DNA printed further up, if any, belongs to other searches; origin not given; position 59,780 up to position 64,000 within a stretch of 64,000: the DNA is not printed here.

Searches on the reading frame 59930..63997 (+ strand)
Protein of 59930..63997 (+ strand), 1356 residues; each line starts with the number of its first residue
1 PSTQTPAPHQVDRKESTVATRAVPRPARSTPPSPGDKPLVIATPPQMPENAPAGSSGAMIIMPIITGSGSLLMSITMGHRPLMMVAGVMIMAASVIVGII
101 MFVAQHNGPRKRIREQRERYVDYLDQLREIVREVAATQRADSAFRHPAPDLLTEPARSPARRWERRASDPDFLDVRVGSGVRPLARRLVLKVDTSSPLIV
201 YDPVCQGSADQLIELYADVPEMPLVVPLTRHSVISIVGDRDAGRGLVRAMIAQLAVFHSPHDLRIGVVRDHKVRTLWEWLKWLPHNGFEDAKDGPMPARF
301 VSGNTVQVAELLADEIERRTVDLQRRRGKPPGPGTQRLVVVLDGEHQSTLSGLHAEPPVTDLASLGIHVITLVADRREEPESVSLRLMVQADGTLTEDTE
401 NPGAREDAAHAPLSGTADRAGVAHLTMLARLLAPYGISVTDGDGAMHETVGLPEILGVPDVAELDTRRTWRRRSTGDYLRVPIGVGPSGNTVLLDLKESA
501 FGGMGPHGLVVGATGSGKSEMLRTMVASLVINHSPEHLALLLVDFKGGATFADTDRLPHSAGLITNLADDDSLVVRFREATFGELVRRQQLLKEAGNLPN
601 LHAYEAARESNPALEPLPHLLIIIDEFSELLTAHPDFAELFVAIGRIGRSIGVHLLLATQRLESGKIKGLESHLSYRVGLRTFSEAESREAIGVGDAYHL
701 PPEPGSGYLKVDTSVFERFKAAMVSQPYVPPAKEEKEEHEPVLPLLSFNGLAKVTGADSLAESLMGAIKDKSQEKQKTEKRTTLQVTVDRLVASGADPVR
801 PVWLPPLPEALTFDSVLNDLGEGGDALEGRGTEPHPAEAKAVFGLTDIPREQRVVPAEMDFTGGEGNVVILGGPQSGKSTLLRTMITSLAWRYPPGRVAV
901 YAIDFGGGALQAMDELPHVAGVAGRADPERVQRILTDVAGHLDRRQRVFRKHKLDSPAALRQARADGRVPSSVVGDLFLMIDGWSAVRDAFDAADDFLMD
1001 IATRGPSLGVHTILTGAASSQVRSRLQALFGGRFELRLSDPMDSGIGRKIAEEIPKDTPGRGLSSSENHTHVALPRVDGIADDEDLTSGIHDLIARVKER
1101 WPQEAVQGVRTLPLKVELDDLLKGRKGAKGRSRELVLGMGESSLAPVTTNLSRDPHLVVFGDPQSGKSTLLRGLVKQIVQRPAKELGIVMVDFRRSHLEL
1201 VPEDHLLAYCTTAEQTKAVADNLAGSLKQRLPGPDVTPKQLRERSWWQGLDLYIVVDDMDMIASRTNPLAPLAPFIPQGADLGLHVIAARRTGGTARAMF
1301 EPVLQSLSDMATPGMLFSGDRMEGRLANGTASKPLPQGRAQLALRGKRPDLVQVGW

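Call 45: search_protein_families(library=pfam, proteins=[window:59930-63997:+], max_evalue=0.001)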
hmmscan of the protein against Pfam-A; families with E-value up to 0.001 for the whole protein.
window:59930-63997:+ (1356 aa): 18 families
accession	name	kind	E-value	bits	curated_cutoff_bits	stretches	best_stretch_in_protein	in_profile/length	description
PF01580.24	FtsK_SpoIIIE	-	1.6e-82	276.7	24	3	847-1076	21-218/221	FtsK/SpoIIIE family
PF13401.12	AAA_22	-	3.6e-16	60.1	27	2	1154-1262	5-96/130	AAA domain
PF13191.12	AAA_16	-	5e-15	56.8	32.6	1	493-630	12-144/167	AAA ATPase domain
PF13245.12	AAA_19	-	1e-08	35.9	25.1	0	509-631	15-103/134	AAA domain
PF13555.12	AAA_29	-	4.4e-08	33.2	27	0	865-887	22-44/61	P-loop containing region of AAA domain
PF20703.3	nSTAND1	-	9.1e-07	29.3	27.1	0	509-637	37-134/379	Novel STAND NTPase 1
PF00005.33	ABC_tran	-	1.9e-06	28.9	25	0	1146-1215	3-78/137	ABC transporter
PF25199.1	nSTAND_NTPase5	-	2e-06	28.1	34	0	507-574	43-108/145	Novel STAND NTPase 5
PF13173.12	AAA_14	-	3e-06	27.7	27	0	1156-1199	4-43/129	AAA domain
PF01935.23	DUF87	-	8.8e-06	26.4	23.2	0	506-545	24-60/220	Helicase HerA, central domain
PF01926.29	MMR_HSR1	-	9.1e-06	26.2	21.9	0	1157-1179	2-23/113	50S ribosome-binding GTPase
PF01637.24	ATPase_2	-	8.6e-05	22.9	33.2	0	1153-1178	19-44/225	ATPase domain predominantly from Archaea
PF24883.2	NPHP3_N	-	9.2e-05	23.1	24.8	0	1152-1197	20-64/164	Nephrocystin 3, N-terminal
PF03308.22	MeaB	-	0.00022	20.7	23.1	0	859-905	27-71/273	Methylmalonyl Co-A mutase-associated GTPase MeaB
PF00910.28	RNA_helicase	-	0.00025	21.9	21.5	0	1158-1181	2-25/105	RNA helicase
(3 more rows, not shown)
